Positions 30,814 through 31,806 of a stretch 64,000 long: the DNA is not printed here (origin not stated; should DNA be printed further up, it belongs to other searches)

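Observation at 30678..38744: hdrCBA-mvhDGA cluster bracketed by two paralogous six-Cys proteins of unknown function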

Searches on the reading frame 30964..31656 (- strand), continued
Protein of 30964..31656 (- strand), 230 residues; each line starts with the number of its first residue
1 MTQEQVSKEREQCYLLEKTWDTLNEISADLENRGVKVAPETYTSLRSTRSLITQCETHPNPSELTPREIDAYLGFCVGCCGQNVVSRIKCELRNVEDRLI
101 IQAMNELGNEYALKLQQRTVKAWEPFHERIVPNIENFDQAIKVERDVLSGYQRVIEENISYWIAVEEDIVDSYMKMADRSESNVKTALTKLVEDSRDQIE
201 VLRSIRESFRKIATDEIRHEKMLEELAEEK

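Call 41: search_solved_structures(query=A3, max_evalue=10, show_alignments=2)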
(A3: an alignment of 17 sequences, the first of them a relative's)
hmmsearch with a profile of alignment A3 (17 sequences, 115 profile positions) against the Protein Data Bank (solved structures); distinct sequences matched with E-value up to 10: 5.
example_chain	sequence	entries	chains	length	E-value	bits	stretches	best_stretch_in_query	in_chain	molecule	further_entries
6t3e_A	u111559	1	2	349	0.073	16.1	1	69-110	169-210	DELTA1-pyrroline-2-carboxylate reductase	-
5sva_U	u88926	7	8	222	0.21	14.6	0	24-80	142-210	Mediator of RNA polymerase II transcription subunit 7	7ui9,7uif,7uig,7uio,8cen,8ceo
5oqm_i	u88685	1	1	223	0.22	14.6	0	24-80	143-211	Mediator of RNA polymerase II transcription subunit 7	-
4x51_A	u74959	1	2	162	0.76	12.9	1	27-90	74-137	Interleukin-10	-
8uzp_M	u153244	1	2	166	1.1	12.3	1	17-84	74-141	stem_mimetic_01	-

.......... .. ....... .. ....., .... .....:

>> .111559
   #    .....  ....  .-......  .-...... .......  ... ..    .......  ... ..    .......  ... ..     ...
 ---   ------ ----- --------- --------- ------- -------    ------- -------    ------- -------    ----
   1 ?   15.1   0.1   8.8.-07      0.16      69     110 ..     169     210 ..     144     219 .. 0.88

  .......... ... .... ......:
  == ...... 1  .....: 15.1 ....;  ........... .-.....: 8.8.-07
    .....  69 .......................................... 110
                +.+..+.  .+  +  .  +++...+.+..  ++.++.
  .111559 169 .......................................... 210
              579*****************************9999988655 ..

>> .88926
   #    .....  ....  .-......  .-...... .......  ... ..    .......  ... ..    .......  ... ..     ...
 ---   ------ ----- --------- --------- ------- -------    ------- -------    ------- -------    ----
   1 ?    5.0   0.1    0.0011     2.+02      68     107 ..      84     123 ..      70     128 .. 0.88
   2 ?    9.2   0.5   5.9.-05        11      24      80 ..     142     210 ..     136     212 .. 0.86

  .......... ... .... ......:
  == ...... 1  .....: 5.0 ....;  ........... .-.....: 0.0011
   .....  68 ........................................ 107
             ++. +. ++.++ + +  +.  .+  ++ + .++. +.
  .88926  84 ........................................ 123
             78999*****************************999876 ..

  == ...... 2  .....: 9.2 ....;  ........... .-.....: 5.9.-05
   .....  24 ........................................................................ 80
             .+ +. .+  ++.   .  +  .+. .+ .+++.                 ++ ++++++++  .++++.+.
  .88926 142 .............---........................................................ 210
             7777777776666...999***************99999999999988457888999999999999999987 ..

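Call 47: search_protein_families(library=pfam, proteins=[P0108, L024:410-1033:+, P0284, L011:2016-3314:+, L011:3304-4641:+, L011:10770-11000:-, L001:1740-2159:-, L001:13287-14072:-, L022:7550-9589:-, L022:3131-4030:+], max_evalue=0.05)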
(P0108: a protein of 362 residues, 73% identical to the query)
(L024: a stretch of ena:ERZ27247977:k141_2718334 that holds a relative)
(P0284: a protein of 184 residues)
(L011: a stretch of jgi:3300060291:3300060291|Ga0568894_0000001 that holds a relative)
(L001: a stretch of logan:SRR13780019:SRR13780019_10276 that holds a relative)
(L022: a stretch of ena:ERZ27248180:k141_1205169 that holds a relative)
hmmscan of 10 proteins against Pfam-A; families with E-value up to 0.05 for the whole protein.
P0108 (362 aa): 1 family
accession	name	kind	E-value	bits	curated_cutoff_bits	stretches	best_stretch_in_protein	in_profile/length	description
PF23100.1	DUF2096_N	-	5.1e-05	24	26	1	238-284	1-47/96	DUF2096 N-terminal four-helical bundle domain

L024:410-1033:+ (207 aa): 1 family
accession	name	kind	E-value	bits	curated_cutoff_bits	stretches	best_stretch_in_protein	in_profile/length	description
PF23100.1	DUF2096_N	-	4.9e-09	36.9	26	1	111-206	1-94/96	DUF2096 N-terminal four-helical bundle domain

P0284 (184 aa): 1 family
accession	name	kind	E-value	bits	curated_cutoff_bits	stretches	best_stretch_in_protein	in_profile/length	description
PF23100.1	DUF2096_N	-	5.3e-05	24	26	1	90-181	1-90/96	DUF2096 N-terminal four-helical bundle domain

L011:2016-3314:+ (432 aa): 12 families
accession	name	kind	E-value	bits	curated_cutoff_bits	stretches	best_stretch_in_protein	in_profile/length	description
PF13183.11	Fer4_8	-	4.1e-10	40.5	27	1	77-136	3-67/68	4Fe-4S dicluster domain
PF13534.11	Fer4_17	-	2.7e-08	34.7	22.2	1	78-137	1-60/61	4Fe-4S dicluster domain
PF13187.11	Fer4_9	-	6e-08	33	27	2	78-136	1-50/52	4Fe-4S dicluster domain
PF25160.1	LdpA_Fe-S-bd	-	2.9e-07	30.6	27.6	1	54-92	6-41/49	LdpA Fe-S cluster-binding domain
PF13237.11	Fer4_10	-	7.9e-05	22.9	25.5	1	78-134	8-53/53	4Fe-4S dicluster domain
PF12838.12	Fer4_7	-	0.00011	23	27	1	78-137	1-52/52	4Fe-4S dicluster domain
PF02665.19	Nitrate_red_gam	-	0.00054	20.1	22.9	0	383-412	176-205/217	Nitrate reductase gamma subunit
PF00037.32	Fer4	-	0.00064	19.9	21.1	1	122-137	7-22/24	4Fe-4S binding domain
PF14697.11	Fer4_21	-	0.0041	17.7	35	0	78-92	40-54/59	4Fe-4S dicluster domain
PF12798.12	Fer4_3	-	0.0049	18.1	27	0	123-137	1-15/15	4Fe-4S binding domain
PF13484.11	Fer4_16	-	0.0095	17.1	30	0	78-134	1-64/66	4Fe-4S double cluster binding domain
PF17179.9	Fer4_22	-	0.011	17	27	0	30-91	31-93/95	4Fe-4S dicluster domain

L011:3304-4641:+ (445 aa): 26 families (the best 25 are shown)
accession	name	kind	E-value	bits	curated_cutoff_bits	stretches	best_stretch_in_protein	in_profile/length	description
PF07992.20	Pyr_redox_2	-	6.2e-16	59.1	26.1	2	309-432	178-290/291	Pyridine nucleotide-disulphide oxidoreductase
PF12831.13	FAD_oxidored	-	1.6e-09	38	27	1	9-45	3-39/416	FAD dependent oxidoreductase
PF01266.30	DAO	-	2.4e-07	31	27.9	1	9-41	3-35/353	FAD dependent oxidoreductase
PF00037.32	Fer4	-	2.6e-07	30.6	21.1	2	102-122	2-22/24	4Fe-4S binding domain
PF13450.12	NAD_binding_8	-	9.2e-07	29.5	21.9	1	10-49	1-40/68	NAD(P)-binding Rossmann-like domain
PF12837.12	Fer4_6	-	2.4e-06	27.7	25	1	104-122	5-23/24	4Fe-4S binding domain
PF00890.30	FAD_binding_2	-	3.9e-06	26.8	20.4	1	9-43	3-37/414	FAD binding domain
PF12838.12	Fer4_7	-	5.8e-06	27.1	27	2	80-122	20-52/52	4Fe-4S dicluster domain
PF00070.33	Pyr_redox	-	1.9e-05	25.5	22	1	8-91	2-72/82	Pyridine nucleotide-disulphide oxidoreductase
PF01134.28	GIDA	-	2.1e-05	24.2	22.1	1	9-45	3-29/391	Glucose inhibited division protein A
PF25160.1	LdpA_Fe-S-bd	-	6e-05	23.2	27.6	1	103-122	23-42/49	LdpA Fe-S cluster-binding domain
PF13187.11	Fer4_9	-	6.5e-05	23.3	27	2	107-135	1-29/52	4Fe-4S dicluster domain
PF13237.11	Fer4_10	-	0.0002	21.7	25.5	1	103-120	4-21/53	4Fe-4S dicluster domain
PF03486.20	HI0933_like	-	0.0002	21.4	50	1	8-43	3-38/244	HI0933-like protein Rossmann domain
PF13484.11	Fer4_16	-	0.00025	22.2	30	1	107-172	1-64/66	4Fe-4S double cluster binding domain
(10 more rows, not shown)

L011:10770-11000:- (76 aa): 2 families
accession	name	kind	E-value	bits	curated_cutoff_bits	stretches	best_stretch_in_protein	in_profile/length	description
PF01037.27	AsnC_trans_reg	-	7.7e-16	58.2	25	1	6-76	1-72/73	Lrp/AsnC ligand binding domain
PF22482.2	AsnC_trans_reg_3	-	0.0038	17.7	24.4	1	17-73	26-81/95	PF0864 C-terminal dimeric alpha+beta barrel domain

L001:1740-2159:- (139 aa): 4 families
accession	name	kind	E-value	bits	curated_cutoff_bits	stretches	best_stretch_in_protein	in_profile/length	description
PF02915.23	Rubrerythrin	-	5.7e-05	23.9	22.8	1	23-126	16-136/137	Rubrerythrin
PF00268.27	Ribonuc_red_sm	-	0.00068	19.5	33.6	0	43-91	188-238/281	Ribonucleotide reductase, small chain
PF07875.18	Coat_F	-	0.0031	18.1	25.7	0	81-121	8-48/63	Coat F domain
PF09537.16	DUF2383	-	0.0063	17.1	30.8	1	79-134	6-61/111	Domain of unknown function (DUF2383)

L001:13287-14072:- (261 aa): 2 families
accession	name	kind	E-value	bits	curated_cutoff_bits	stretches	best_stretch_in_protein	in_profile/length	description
PF19927.4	DUF6390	-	1.2e-56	192.3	25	1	8-256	3-239/244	Family of unknown function (DUF6390)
PF01455.23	HupF_HypC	-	0.036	14.7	28.5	0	214-240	32-58/65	HupF/HypC family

L022:7550-9589:- (679 aa): 20 families
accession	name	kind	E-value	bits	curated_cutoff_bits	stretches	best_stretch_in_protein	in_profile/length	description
PF00037.32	Fer4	-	1.2e-16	60.2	21.1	2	601-623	2-24/24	4Fe-4S binding domain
PF12838.12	Fer4_7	-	2e-15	57.4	27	2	607-655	2-52/52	4Fe-4S dicluster domain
PF13484.11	Fer4_16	-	5.2e-10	40.4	30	1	600-620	46-66/66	4Fe-4S double cluster binding domain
PF14697.11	Fer4_21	-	7.1e-10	39.3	35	3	600-658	1-59/59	4Fe-4S dicluster domain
PF25160.1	LdpA_Fe-S-bd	-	3.6e-09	36.7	27.6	1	600-625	21-46/49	LdpA Fe-S cluster-binding domain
PF07992.20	Pyr_redox_2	-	6.7e-09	36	26.1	2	166-262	3-86/291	Pyridine nucleotide-disulphide oxidoreductase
PF13237.11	Fer4_10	-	1.4e-08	34.9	25.5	2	602-652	4-53/53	4Fe-4S dicluster domain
PF13187.11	Fer4_9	-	2.8e-08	34.1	27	2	607-656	2-52/52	4Fe-4S dicluster domain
PF12837.12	Fer4_6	-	6.3e-07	29.5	25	2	600-622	2-24/24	4Fe-4S binding domain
PF01266.30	DAO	-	1.2e-05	25.5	27.9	1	167-199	3-35/353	FAD dependent oxidoreductase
PF13183.11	Fer4_8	-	1.6e-05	25.7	27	0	265-279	53-67/68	4Fe-4S dicluster domain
PF12797.12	Fer4_2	-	0.00013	22.2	24.5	2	602-619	5-22/22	4Fe-4S binding domain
PF13450.12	NAD_binding_8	-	0.00015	22.4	21.9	1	168-217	1-50/68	NAD(P)-binding Rossmann-like domain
PF12831.13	FAD_oxidored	-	0.00038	20.3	27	1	167-203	3-39/416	FAD dependent oxidoreductase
PF00890.30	FAD_binding_2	-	0.0025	17.5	20.4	1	166-201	2-37/414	FAD binding domain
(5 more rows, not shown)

L022:3131-4030:+ (299 aa): 9 families
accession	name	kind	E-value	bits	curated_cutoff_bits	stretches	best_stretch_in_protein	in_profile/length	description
PF12801.12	Fer4_5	-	6e-17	61.8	22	2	74-107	8-42/48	4Fe-4S binding domain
PF13187.11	Fer4_9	-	3.5e-08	33.8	27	1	249-294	1-52/52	4Fe-4S dicluster domain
PF13237.11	Fer4_10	-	8.1e-07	29.3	25.5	1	243-290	2-53/53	4Fe-4S dicluster domain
PF00037.32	Fer4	-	3.9e-06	26.9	21.1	1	278-294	7-23/24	4Fe-4S binding domain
PF12838.12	Fer4_7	-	4.3e-06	27.5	27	2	222-263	8-51/52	4Fe-4S dicluster domain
PF13746.11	Fer4_18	-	8.1e-05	23.2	27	1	248-290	59-96/114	4Fe-4S dicluster domain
PF13484.11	Fer4_16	-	0.00011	23.3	30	1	278-296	1-19/66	4Fe-4S double cluster binding domain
PF12837.12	Fer4_6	-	0.014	15.8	25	1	279-294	9-24/24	4Fe-4S binding domain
PF14697.11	Fer4_21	-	0.021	15.4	35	1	249-294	7-57/59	4Fe-4S dicluster domain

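Call 57: find_related_loci(query=A6, collection=metagenome_contigs, flank=10000)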
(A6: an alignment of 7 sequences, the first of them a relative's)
Query A6 (130 aa) in metagenome_contigs; peptide patterns used: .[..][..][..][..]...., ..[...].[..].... (x = any residue, [..] = any of these).
176 stretches matched a pattern; 9 encode a relative of the query (tblastn E <= 1e-3); 9 distinct loci.
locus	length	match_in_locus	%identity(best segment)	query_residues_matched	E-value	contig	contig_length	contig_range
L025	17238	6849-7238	100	1-130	6e-88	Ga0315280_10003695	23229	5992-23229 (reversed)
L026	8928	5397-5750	51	10-127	2e-42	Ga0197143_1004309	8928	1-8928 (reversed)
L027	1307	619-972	50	10-127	8e-43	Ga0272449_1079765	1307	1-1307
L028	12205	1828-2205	47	2-127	2e-41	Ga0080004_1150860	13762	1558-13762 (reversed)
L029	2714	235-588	48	10-127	5e-41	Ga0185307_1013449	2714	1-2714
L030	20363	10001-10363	45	7-127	2e-39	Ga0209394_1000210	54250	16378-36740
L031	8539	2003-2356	46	10-127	8e-39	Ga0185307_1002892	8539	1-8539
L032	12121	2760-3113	44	10-127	9e-38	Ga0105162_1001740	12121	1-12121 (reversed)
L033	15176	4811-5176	45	1-123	1e-33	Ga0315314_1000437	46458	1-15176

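Call 60: list_cluster_members(proteins=[P0291, P0262, P0271, P0290, P0289, P0282, P0263, P0246, P0300, P0230])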
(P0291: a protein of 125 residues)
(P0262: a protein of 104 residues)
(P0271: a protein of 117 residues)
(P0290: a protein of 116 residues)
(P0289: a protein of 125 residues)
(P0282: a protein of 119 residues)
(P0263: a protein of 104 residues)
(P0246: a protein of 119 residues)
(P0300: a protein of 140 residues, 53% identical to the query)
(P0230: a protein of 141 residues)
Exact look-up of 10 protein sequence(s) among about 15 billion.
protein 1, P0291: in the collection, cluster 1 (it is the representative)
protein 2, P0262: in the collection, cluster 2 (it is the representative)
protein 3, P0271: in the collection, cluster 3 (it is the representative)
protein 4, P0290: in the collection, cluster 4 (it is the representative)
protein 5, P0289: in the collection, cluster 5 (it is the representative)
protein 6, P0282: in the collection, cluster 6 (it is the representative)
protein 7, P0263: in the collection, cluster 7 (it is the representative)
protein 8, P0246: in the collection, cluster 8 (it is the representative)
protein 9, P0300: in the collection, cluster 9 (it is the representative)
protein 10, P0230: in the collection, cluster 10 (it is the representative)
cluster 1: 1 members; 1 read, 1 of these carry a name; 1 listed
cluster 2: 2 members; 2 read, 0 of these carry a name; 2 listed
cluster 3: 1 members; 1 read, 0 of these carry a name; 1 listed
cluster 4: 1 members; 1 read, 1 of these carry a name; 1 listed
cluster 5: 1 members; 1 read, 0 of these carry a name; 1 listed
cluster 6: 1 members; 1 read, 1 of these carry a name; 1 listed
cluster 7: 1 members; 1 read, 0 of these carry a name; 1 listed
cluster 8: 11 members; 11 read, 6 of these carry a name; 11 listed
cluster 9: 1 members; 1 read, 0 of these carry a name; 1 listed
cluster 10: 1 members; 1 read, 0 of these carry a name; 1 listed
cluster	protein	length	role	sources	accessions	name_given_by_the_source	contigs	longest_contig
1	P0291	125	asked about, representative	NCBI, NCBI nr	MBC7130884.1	DUF2096 family protein, partial [Candidatus Bathyarchaeota archaeon] | DUF2096 family protein [Candidatus Bathyarchaeota archaeon]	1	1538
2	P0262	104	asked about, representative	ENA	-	-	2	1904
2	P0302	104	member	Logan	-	-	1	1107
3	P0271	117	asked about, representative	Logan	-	-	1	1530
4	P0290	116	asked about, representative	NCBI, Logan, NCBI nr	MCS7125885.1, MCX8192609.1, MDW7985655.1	MAG: DUF2096 family protein [Aigarchaeota archaeon] | DUF2096 family protein [Aigarchaeota archaeon]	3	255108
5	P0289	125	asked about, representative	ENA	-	-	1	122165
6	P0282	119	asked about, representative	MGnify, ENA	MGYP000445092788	CR=1 FL=1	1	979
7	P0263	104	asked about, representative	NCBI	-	-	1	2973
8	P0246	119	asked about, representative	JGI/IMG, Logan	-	hypothetical protein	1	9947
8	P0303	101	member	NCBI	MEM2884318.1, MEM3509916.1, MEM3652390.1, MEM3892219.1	MAG: hypothetical protein QW282_08750 [Nitrososphaerales archaeon]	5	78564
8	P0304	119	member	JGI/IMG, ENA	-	hypothetical protein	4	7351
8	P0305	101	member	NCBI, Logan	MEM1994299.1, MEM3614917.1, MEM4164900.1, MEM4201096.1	MAG: hypothetical protein QXW32_02305 [Nitrososphaerales archaeon]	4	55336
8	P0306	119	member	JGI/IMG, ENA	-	hypothetical protein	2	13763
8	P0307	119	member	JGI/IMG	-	hypothetical protein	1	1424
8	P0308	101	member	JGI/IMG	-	-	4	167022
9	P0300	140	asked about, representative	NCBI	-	-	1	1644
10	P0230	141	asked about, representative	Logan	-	-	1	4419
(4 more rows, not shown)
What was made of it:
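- Cys-less DUF2096 proteins are spread over the archaeal phylum Thermoproteota (Bathyarchaeota, Aigarchaeota, Nitrososphaerales) (call 60).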
